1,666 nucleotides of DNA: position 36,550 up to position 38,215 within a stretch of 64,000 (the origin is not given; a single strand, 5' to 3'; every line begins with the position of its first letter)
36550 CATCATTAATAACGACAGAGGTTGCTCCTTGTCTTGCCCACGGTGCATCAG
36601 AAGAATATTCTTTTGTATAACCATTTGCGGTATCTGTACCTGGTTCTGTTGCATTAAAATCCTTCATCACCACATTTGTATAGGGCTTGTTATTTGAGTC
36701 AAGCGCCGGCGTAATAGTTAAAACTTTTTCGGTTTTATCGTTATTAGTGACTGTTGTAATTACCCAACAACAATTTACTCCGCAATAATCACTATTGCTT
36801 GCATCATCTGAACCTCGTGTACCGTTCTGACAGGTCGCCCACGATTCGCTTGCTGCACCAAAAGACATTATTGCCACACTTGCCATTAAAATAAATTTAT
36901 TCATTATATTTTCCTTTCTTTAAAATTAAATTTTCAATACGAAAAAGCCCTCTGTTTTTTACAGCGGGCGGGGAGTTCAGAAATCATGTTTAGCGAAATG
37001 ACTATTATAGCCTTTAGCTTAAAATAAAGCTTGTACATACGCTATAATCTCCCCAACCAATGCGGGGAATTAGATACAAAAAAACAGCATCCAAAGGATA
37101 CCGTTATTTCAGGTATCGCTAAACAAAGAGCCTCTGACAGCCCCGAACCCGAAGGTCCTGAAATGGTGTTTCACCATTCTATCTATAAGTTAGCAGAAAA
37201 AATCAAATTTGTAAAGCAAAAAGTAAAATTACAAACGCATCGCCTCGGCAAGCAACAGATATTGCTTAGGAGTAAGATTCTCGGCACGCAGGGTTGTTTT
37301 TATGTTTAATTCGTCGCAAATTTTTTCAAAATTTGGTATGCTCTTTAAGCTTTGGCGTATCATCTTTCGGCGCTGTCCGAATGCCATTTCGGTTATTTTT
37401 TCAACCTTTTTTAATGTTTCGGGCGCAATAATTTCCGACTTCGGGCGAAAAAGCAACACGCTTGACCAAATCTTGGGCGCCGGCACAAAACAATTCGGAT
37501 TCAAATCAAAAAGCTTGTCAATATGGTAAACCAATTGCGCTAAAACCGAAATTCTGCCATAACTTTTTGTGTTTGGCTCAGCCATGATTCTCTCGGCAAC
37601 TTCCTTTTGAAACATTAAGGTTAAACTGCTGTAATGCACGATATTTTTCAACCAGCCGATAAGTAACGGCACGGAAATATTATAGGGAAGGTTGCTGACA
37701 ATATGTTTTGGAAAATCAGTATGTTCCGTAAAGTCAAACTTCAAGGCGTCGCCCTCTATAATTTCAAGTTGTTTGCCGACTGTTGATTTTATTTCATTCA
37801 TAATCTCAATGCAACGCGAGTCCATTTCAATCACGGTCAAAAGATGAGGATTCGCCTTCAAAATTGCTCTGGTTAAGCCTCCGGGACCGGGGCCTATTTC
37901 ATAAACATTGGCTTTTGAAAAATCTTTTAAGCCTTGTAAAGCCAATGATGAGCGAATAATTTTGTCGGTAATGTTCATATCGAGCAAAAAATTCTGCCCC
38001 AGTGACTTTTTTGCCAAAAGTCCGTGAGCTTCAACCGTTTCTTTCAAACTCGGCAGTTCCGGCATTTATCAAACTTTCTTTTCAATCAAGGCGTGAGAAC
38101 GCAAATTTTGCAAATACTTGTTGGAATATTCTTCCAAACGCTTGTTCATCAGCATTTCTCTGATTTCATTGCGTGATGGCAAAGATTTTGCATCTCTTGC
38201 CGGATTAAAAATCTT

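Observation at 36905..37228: Riboswitch/attenuator-like structured leader ending in a terminator 37 nt before the BspA-type LRR gene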

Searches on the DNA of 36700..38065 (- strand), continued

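Call 53: search_with_rna_model(model_id=R1, sources=[window, L081, L082, L146, L147, L148], max_evalue=0.00001, make_alignment=true, show_alignments=6)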
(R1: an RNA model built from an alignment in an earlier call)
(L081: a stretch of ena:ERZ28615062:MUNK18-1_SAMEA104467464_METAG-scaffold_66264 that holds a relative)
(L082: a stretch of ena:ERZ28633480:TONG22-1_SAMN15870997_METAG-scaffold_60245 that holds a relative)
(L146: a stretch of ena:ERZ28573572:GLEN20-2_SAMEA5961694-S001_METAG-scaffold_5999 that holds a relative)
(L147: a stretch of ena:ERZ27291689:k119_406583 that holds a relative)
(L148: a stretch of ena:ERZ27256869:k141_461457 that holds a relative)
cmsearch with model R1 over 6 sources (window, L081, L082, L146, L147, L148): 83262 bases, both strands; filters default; matches with E-value up to 0.00001: 6.
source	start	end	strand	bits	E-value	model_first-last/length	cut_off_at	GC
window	36943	37180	-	277.6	8.8e-83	1-239/239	no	0.42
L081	904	1146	+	255.7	4e-76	1-239/239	no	0.41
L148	205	440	+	250.5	1.5e-74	1-239/239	no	0.45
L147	2223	2460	+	247.7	1e-73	1-239/239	no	0.41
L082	1117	1351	+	225.7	4.8e-67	1-239/239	no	0.4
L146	1955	2136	+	33.4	1e-08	1-239/239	no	0.43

Alignment A6: 6 matches aligned to the model, 285 columns, each read 5' to 3' on its own strand. Consensus structure (alignment columns), stored with it:
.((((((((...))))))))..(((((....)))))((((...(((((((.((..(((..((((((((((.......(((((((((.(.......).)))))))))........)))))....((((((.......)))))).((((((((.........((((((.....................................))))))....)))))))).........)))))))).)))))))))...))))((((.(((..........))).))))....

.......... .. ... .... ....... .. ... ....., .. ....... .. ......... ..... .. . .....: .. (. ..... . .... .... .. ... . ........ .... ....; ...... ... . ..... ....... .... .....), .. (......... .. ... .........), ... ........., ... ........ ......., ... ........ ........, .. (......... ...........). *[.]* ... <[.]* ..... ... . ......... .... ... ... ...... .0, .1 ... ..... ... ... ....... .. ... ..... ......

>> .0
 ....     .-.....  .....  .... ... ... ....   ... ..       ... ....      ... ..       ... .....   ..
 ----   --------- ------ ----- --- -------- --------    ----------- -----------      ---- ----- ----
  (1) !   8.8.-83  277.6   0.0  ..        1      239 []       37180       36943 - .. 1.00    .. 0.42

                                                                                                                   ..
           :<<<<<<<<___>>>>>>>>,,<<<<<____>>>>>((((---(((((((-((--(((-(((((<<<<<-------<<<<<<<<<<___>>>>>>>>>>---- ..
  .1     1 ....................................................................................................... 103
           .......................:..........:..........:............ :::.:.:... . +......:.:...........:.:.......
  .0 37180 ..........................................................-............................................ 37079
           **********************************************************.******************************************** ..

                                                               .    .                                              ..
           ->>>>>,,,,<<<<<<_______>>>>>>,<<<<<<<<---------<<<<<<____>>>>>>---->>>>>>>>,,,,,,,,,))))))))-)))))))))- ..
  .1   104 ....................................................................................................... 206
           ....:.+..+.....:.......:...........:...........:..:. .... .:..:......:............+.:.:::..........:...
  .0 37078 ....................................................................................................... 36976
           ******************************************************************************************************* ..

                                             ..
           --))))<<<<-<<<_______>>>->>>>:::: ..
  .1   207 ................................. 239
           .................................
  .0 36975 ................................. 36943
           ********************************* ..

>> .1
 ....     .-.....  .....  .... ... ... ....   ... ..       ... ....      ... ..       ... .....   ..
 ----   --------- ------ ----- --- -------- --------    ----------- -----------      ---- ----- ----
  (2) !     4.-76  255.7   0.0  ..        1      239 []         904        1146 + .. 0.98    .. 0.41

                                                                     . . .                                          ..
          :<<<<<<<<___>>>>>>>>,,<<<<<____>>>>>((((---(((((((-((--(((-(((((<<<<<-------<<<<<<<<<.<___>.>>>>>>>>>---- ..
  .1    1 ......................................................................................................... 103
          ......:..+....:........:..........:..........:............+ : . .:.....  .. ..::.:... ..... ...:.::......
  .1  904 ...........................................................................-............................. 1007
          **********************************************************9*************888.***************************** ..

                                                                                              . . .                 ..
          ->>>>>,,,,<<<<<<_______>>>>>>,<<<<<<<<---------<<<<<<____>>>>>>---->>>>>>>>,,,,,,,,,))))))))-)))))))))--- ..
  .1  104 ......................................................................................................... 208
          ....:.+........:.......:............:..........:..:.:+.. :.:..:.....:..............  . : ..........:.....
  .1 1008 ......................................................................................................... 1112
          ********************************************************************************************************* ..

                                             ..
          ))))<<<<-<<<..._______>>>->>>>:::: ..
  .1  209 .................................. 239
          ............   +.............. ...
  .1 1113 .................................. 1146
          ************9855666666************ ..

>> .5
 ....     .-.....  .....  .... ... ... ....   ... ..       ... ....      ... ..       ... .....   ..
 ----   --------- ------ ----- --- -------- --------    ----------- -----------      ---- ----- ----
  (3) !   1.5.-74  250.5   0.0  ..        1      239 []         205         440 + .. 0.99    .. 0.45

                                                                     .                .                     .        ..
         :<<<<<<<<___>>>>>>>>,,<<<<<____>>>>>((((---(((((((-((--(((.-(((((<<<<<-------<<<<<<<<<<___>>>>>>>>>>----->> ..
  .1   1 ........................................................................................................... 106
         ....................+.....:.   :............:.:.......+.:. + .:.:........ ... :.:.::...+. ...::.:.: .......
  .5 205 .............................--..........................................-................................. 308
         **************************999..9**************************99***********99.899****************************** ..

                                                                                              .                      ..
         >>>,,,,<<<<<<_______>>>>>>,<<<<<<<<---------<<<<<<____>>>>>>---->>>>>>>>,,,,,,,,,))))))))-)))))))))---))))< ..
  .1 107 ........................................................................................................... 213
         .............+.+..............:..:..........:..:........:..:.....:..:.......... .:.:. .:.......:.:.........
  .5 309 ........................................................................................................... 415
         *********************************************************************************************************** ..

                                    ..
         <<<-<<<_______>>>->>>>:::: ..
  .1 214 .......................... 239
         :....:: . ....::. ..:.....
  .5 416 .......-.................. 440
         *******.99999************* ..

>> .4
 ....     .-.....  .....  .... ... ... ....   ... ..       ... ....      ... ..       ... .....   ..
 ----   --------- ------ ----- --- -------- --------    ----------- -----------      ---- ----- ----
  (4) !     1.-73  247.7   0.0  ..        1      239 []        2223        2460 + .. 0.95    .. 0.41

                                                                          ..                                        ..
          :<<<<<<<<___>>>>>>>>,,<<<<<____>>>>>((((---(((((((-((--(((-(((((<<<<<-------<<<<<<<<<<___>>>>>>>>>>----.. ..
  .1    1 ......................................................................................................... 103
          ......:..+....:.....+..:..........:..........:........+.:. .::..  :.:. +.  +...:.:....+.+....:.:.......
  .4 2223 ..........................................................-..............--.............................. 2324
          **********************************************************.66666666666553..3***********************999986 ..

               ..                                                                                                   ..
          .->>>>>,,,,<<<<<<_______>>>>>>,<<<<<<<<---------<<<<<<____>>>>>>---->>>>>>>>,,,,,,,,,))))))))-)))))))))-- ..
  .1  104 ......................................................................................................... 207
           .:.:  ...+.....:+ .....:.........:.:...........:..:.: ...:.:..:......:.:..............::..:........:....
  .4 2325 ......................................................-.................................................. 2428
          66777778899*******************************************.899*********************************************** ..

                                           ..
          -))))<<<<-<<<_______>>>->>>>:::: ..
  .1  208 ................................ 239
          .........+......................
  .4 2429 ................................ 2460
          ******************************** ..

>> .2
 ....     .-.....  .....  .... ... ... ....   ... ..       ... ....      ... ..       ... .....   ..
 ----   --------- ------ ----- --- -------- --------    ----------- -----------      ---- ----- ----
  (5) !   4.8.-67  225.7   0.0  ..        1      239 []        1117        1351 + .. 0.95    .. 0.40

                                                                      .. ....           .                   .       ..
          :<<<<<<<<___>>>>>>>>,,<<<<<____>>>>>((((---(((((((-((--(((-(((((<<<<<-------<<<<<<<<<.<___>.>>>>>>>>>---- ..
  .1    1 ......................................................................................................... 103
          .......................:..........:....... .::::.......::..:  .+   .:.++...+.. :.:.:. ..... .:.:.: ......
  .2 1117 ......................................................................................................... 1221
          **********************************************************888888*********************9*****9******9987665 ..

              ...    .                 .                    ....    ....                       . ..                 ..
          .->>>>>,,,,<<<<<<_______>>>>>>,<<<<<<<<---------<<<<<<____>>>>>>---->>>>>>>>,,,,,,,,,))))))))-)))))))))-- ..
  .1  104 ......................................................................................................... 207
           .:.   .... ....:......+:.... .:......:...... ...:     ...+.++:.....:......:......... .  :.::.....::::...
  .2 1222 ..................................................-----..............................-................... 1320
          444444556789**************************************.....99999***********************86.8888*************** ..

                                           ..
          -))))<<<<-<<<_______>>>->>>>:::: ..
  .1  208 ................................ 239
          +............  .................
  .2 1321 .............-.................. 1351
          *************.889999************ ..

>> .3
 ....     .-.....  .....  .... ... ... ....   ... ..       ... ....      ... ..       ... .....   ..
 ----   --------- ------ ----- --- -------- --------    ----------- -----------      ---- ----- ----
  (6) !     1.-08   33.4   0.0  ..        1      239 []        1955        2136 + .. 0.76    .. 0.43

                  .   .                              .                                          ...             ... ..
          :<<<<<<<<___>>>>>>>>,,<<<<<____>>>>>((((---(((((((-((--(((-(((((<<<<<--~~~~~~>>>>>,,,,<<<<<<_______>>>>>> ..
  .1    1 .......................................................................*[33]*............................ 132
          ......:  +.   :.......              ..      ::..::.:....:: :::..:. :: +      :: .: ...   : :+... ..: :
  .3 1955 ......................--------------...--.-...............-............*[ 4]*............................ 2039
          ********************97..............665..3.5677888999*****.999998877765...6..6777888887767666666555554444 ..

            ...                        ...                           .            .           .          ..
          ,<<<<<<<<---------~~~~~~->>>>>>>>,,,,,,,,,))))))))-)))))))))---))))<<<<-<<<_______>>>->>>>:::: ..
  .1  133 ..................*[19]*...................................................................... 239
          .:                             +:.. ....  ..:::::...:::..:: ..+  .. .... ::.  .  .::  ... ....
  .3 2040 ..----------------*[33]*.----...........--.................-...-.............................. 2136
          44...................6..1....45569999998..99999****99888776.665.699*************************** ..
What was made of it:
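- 36995..37003 (-): J5: single-stranded junction AGUCAUU(UC). The CM aligns AGCCAUU of L146 to it (call 53).
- Closest known: Transcription-terminating riboswitches with multi-helix junction aptamers. Different: The one distant relative does not keep the junction core (call 53).
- The best-conserved part in the distant L146 relative is the 5' hairpin and outer scaffold rather than the junction core (call 53).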

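Call 59: search_with_rna_model(model_id=R1, sources=[L021, L022, L023, L024, L025, L026, L027, L028, L029, L030, L031, L032, L033, L034, L035, L036, L037, L038, L039, L040, L041, L042, L043, L044, L045, L046, L047, L048, L049, L050, L051, L052, L053, L054, L055, L056, L057, L058, L059, L060, L061, L062, L063, L064, L065, L066, L067, L068, L069, L070, L071, L072, L073, L074, L075, L076, L077, L078, L079, L080], max_evalue=1)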
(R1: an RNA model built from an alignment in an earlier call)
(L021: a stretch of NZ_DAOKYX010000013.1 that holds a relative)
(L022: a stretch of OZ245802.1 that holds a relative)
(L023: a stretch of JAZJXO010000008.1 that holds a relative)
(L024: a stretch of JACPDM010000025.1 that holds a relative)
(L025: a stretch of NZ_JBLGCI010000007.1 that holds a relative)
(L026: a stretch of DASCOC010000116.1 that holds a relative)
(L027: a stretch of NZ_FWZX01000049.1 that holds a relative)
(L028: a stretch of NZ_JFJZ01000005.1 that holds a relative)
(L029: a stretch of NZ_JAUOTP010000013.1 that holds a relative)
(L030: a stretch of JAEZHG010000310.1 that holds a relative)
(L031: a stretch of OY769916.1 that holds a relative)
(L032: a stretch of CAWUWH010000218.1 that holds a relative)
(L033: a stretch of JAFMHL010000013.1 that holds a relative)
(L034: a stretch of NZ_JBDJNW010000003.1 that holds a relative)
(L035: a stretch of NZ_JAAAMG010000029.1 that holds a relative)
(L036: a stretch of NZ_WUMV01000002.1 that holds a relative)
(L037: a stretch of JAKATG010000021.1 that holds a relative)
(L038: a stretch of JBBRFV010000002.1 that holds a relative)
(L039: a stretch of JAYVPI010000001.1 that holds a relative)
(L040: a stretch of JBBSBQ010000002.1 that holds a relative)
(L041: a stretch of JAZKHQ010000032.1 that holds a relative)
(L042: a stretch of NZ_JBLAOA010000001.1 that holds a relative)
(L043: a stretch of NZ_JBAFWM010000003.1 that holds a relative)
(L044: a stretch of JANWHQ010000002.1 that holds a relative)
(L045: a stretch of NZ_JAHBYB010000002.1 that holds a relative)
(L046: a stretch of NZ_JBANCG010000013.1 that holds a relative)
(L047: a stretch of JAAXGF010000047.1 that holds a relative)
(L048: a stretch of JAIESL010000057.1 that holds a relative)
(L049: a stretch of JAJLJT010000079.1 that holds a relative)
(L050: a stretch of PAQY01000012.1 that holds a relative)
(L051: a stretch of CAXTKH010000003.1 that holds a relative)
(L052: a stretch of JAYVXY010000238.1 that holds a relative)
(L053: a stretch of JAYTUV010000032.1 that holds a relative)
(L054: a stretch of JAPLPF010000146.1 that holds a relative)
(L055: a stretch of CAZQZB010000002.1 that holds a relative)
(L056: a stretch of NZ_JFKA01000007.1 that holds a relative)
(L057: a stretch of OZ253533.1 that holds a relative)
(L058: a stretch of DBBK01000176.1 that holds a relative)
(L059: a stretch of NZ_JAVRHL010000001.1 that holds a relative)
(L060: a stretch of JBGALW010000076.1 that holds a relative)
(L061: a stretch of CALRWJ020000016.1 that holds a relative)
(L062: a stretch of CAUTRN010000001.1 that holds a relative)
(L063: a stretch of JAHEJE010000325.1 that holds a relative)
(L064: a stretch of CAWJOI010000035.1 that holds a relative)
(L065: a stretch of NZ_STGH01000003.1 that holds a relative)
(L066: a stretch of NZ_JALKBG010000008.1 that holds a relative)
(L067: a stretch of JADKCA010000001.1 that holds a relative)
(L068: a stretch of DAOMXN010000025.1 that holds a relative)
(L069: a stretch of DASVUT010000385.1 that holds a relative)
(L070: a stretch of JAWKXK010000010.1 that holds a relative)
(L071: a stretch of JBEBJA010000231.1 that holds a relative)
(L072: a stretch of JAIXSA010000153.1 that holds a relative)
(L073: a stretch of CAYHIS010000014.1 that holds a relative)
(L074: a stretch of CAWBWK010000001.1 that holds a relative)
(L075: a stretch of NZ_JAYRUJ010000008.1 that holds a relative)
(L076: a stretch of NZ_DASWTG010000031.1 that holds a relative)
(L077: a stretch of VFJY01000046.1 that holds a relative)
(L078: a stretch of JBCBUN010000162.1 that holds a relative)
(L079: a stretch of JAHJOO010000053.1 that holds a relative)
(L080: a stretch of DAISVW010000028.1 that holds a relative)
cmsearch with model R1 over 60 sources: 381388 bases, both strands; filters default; matches with E-value up to 1: 0.
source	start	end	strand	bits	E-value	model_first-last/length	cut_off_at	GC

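Call 62: search_with_rna_model(model_id=R1, sources=[L149, L150, L151, L152], max_evalue=1, show_alignments=4)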
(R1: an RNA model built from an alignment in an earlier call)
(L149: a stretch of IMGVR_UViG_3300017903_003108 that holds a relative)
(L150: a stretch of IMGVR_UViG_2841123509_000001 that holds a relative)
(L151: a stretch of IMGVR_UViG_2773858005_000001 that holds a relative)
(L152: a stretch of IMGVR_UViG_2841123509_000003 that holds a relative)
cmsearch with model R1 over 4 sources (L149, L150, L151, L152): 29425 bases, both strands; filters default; matches with E-value up to 1: 1.
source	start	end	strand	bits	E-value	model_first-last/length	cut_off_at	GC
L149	1131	1166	+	6.2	0.63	70-104/239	no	0.36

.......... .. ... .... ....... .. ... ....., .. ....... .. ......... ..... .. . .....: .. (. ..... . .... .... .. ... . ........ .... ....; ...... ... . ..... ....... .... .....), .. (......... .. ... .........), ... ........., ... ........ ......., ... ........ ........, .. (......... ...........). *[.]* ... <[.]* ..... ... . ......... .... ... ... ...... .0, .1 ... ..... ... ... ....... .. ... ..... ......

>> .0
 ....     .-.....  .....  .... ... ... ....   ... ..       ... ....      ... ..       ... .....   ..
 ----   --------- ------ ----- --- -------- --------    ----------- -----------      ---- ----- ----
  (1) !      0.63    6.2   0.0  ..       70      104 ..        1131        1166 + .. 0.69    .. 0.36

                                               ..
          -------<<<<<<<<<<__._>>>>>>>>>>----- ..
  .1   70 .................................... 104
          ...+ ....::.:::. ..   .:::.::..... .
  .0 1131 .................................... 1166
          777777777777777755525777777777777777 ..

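Call 69: search_dna_similar(query=window:36942-37180:-, collection=plasmids, mode=distant, max_evalue=0.001, max_rows=5)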
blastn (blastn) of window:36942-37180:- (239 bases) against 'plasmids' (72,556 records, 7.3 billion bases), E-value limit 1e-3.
No match.

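Call 70: search_dna_similar(query=window:36942-37180:-, collection=phages, mode=distant, max_evalue=0.001, max_rows=5)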
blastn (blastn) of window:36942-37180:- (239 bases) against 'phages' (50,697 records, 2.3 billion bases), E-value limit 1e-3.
No match.
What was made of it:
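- Tried and rejected: No match (calls 69, 70).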
